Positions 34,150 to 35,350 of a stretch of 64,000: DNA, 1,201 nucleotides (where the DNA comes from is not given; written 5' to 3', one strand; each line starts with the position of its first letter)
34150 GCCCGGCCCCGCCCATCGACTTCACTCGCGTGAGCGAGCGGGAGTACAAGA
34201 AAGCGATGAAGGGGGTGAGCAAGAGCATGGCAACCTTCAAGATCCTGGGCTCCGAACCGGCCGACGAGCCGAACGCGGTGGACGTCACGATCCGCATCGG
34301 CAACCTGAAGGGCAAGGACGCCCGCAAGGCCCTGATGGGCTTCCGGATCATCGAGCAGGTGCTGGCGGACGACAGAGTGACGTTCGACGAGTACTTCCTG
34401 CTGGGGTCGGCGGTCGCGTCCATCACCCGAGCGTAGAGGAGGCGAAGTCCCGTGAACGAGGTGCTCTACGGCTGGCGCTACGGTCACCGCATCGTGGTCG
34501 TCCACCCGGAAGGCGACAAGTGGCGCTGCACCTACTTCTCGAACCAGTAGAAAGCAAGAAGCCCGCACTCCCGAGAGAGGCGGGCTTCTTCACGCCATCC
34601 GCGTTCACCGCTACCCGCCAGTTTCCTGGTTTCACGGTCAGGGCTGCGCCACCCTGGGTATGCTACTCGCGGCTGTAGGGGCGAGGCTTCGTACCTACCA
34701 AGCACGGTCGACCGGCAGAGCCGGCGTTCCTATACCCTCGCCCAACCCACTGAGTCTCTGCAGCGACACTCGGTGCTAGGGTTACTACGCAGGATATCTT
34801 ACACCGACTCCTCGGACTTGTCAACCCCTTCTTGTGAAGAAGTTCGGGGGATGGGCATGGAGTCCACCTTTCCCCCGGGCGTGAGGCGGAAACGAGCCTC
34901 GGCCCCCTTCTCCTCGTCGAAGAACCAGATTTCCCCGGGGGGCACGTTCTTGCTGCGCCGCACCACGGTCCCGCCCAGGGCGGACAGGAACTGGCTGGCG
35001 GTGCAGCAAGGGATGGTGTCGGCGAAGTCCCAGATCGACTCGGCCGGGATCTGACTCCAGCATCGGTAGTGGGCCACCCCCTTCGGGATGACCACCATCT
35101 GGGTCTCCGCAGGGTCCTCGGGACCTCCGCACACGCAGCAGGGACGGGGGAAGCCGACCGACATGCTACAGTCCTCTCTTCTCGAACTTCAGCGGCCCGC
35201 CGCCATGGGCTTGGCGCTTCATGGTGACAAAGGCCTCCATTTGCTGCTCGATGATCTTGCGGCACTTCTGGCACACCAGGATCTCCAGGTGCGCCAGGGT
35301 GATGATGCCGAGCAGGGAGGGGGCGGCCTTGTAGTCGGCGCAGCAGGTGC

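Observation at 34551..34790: Stand-alone ~240-nt structured ncRNA gene with its own promoter, operator and terminator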

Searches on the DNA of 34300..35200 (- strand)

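Call 4: search_rna_families(source=window, start=34300, end=35000, threshold=evalue, max_evalue=10, show_alignments=3)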
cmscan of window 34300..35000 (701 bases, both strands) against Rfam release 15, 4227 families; matches with E-value up to 10: 6.
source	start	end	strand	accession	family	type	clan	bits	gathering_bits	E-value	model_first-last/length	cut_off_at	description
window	34871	34969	+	RF01056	Magnesium-II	Cis-reg; riboswitch;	-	20.4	40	0.14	1-115/115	no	Magnesium riboswitch aptamer (Magnesium responsive RNA element)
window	34552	34644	-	RF00506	Thr_leader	Cis-reg; leader;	-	19.7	55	0.4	1-118/118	no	Threonine operon leader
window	34556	34590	+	RF00506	Thr_leader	Cis-reg; leader;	-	16.2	55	2.6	82-114/118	no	Threonine operon leader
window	34548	34674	-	RF01772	rnk_pseudo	Cis-reg; leader;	-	16.2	55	5.4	1-108/108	no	Pseudomonas rnk leader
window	34862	34911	-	RF02992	hya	Cis-reg;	-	15.3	56.8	7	1-72/72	no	hya RNA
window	34504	34520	+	RF01763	Guanidine-III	Cis-reg; riboswitch;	-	12.3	36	7.2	41-57/67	no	Guanidine-III riboswitch aptamer (yKKC-III)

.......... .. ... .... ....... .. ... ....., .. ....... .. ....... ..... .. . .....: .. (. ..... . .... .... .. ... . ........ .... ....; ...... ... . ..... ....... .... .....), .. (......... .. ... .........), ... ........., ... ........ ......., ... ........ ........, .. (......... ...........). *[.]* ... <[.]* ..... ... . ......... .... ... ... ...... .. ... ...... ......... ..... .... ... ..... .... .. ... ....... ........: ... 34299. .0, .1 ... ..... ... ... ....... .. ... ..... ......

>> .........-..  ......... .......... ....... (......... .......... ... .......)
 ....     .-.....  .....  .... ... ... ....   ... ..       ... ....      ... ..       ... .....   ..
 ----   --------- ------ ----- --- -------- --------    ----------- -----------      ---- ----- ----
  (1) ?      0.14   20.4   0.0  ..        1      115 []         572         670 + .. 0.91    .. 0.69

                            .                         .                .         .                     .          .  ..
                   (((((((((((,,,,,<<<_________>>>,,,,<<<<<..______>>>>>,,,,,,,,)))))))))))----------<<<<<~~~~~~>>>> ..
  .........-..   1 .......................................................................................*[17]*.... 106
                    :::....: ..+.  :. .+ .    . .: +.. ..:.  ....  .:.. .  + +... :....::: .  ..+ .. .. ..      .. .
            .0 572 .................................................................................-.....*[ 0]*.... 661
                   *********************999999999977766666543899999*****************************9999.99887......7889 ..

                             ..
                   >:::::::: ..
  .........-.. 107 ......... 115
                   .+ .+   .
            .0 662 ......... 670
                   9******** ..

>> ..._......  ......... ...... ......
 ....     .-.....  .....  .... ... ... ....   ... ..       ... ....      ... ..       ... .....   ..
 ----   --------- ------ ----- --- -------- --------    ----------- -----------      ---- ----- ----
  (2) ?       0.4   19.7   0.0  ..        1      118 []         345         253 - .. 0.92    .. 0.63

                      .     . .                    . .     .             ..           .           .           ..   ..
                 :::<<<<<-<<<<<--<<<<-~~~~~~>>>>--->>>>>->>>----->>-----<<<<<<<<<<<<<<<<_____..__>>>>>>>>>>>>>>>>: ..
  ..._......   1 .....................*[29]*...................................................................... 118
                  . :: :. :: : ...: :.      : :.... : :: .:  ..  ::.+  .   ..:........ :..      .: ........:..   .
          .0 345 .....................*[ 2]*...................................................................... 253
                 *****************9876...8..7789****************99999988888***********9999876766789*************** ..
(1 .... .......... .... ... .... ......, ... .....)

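Call 8: search_dna_similar(query=window:34300-35200:-, collection=phages, mode=distant, max_rows=30)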
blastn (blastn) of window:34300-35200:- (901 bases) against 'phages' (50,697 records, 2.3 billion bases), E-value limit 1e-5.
No match.

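Call 46: search_rna_families(source=L002, threshold=evalue, max_evalue=10)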
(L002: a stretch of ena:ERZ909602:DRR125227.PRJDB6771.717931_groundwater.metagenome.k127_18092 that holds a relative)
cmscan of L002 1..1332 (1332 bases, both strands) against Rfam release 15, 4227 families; matches with E-value up to 10: 4.
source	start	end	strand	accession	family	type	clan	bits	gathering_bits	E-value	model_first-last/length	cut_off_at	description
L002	600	644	-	RF03050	RAGATH-25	Gene; sRNA;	-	16.4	49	0.54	1-50/50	no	RAGATH-25 RNA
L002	627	710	-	RF03243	mir-2731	Gene; miRNA;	-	16.4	80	4.9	1-91/91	no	mir-2731 microRNA precursor family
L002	366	432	+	RF01787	drz-agam-1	Gene; ribozyme;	-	16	37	4.4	1-82/82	no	drz-agam-1 ribozyme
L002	813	864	+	RF01813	rdlD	Gene; antitoxin;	-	15.2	50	7.4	1-66/66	no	rdlD antitoxin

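Call 50: build_rna_model(alignment_id=A3)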
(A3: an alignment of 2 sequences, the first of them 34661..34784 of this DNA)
Model R1 built from alignment A3 (2 sequences, 124 columns); structure: RNAalifold consensus.
model positions 124; base pairs 39; branch points 3; effective number of sequences 0.61; information 0.59 bits per position. Calibrated on 0.2 Mb of random sequence (short: E-values are rough).
structure used (alignment columns):
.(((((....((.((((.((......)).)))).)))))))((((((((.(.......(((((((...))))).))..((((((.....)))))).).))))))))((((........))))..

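Call 51: build_rna_model(alignment_id=A4)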
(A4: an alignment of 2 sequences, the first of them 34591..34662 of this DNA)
Model R2 built from alignment A4 (2 sequences, 72 columns); structure: RNAalifold consensus.
model positions 72; base pairs 19; branch points 2; effective number of sequences 1.13; information 0.783 bits per position. Calibrated on 0.2 Mb of random sequence (short: E-values are rough).
structure used (alignment columns):
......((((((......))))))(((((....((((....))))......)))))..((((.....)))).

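Call 52: search_with_rna_model(model_id=R1, sources=[L002, L006, L007, L011, L012], filters=off, max_evalue=10, show_alignments=2)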
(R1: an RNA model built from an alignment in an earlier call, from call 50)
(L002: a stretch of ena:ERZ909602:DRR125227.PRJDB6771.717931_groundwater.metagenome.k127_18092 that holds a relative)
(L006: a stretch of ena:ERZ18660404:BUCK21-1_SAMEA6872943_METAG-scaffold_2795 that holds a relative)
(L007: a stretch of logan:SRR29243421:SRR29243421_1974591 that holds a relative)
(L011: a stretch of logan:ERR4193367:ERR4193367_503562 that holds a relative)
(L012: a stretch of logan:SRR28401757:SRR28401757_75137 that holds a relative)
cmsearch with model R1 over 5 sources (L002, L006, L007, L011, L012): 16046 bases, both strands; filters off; matches with E-value up to 10: 19.
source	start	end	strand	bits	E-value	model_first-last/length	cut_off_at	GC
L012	1599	1658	+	10.5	0.39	1-124/124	no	0.65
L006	1132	1206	+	7.4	1.7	1-124/124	no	0.59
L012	2339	2418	-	6.8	2.5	1-124/124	no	0.66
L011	649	783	+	6.6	2.6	1-124/124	no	0.61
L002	798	863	-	6.2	3.2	1-124/124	no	0.61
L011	865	926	+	5.7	4.1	1-124/124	no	0.58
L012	3080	3184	+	5.6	4.3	1-124/124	no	0.64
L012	582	657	-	5.5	4.4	1-124/124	no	0.67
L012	1772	1876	+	5.3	4.9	1-124/124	no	0.55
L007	1244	1340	+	5.2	5.1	1-124/124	no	0.57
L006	814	877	-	5.1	5.4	1-124/124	no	0.67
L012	2374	2439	+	4.7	6.7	1-124/124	no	0.71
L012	2573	2714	-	4.1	8.8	1-124/124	no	0.58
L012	2288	2328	+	4.1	9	1-124/124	no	0.61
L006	2440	2507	-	4.1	9.2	1-124/124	no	0.53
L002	385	484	+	4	9.3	1-124/124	no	0.7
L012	1369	1428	+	4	9.4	1-124/124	no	0.75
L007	168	235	-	4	9.4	1-124/124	no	0.62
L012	1320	1336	-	4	9.7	79-95/124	no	0.76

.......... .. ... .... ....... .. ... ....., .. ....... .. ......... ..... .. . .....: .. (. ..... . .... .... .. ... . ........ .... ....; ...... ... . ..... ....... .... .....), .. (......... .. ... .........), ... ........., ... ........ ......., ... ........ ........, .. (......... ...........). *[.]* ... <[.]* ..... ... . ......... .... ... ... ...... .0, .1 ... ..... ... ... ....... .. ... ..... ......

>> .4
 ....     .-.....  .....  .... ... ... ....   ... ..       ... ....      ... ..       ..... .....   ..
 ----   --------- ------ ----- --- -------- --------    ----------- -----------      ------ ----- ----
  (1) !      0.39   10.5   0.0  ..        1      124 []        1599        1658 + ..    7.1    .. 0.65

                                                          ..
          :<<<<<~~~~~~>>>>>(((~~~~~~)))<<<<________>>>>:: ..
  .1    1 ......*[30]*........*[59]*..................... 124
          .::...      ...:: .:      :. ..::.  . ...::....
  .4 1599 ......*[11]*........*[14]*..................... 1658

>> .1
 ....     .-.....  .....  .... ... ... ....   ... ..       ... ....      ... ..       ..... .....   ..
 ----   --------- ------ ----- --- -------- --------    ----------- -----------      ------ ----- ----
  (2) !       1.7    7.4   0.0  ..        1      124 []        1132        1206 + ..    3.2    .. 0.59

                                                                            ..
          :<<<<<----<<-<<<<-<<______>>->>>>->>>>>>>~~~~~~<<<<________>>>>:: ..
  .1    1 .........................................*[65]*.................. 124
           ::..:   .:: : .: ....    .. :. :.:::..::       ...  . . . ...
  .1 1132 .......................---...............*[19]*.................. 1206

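Call 53: search_with_rna_model(model_id=R2, sources=[L002, L006, L007, L011, L012], filters=off, max_evalue=10, show_alignments=2)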
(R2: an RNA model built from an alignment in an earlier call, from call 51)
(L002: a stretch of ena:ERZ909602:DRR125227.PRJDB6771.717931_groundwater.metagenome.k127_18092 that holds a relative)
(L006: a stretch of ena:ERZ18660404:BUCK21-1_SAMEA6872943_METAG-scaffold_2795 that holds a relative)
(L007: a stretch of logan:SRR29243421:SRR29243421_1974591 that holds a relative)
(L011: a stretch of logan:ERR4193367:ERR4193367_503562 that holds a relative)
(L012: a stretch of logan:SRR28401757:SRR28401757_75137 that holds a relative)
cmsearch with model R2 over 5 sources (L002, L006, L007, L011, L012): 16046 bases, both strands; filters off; matches with E-value up to 10: 21.
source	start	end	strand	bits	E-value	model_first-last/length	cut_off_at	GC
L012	1346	1357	+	7.6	1.4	10-21/72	no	0.83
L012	2295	2371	+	6.8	2.1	1-72/72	no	0.61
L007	539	600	+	6.6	2.4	1-72/72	no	0.65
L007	1854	1897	+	6.5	2.5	1-72/72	no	0.64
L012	6286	6354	+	6.5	2.5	1-72/72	no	0.71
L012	1832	1900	+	6.1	3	1-72/72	no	0.67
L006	1080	1166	-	5.6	3.7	1-72/72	no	0.68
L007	234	308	+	5.1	4.9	1-72/72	no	0.65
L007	1904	1977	+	5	4.9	1-72/72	no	0.64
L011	1257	1303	+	5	5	1-72/72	no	0.62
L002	654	670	+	4.7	5.7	34-50/72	no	0.71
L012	181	194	-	4.6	6.1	9-22/72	no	0.79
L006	2305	2360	+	4.3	7.2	1-72/72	no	0.59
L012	6288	6304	-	4.2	7.4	34-51/72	no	0.76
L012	1208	1272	+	4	8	1-72/72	no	0.69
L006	954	1042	+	4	8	1-72/72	no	0.58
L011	1788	1833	+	3.9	8.7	1-72/72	no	0.59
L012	1442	1500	+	3.8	8.9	1-72/72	no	0.63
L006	1157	1170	+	3.8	9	34-47/72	no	0.79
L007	1758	1830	+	3.7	9.6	1-72/72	no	0.64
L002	817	902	-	3.7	9.6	1-72/72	no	0.64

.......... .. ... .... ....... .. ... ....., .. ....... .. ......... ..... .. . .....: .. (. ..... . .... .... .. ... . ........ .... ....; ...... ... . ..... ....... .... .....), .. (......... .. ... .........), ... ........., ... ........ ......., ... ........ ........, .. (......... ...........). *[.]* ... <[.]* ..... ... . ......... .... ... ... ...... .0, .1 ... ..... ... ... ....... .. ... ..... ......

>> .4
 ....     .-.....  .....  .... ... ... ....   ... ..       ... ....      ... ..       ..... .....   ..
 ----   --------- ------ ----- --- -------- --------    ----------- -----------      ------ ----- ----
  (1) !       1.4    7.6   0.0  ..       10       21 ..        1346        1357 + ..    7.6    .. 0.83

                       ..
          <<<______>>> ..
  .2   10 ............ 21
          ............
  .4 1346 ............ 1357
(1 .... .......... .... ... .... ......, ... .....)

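Call 97: search_with_rna_model(model_id=R1, sources=[L133, L134, L135], filters=off, max_evalue=5)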
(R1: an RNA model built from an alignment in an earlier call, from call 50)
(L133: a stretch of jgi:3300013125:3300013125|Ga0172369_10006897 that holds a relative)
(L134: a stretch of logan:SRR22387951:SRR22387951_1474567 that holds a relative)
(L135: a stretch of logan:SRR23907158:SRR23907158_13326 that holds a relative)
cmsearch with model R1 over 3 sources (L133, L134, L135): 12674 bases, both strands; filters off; matches with E-value up to 5: 20.
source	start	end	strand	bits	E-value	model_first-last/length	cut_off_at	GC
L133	2344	2456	+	13.9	0.057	1-124/124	no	0.67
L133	5403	5497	+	11.5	0.19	1-124/124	no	0.65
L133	4111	4172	+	9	0.63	1-124/124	no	0.76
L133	2556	2668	+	9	0.64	1-124/124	no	0.65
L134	284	350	-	8.6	0.77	1-124/124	no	0.67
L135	1719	1788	-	8.1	0.99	1-124/124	no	0.76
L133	3456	3568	+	7.7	1.2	1-124/124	no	0.67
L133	1239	1310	+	7.1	1.7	1-124/124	no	0.75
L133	1261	1338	-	6.8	1.9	1-124/124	no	0.76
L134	506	571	-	6.7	2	1-124/124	no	0.59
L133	6952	7037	-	6.3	2.4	1-124/124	no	0.72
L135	2376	2450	-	6.3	2.5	1-124/124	no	0.69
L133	3653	3712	-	6.1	2.7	1-124/124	no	0.77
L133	4868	4938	-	5.9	2.9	1-124/124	no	0.7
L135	218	341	+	5.8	3.1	1-124/124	no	0.69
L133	6440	6535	-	5.6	3.3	1-124/124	no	0.72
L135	416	483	+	5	4.5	1-124/124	no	0.72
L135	2199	2295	-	4.9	4.7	1-124/124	no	0.75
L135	795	840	+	4.9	4.7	1-124/124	no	0.76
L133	2384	2468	-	4.8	4.9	1-124/124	no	0.68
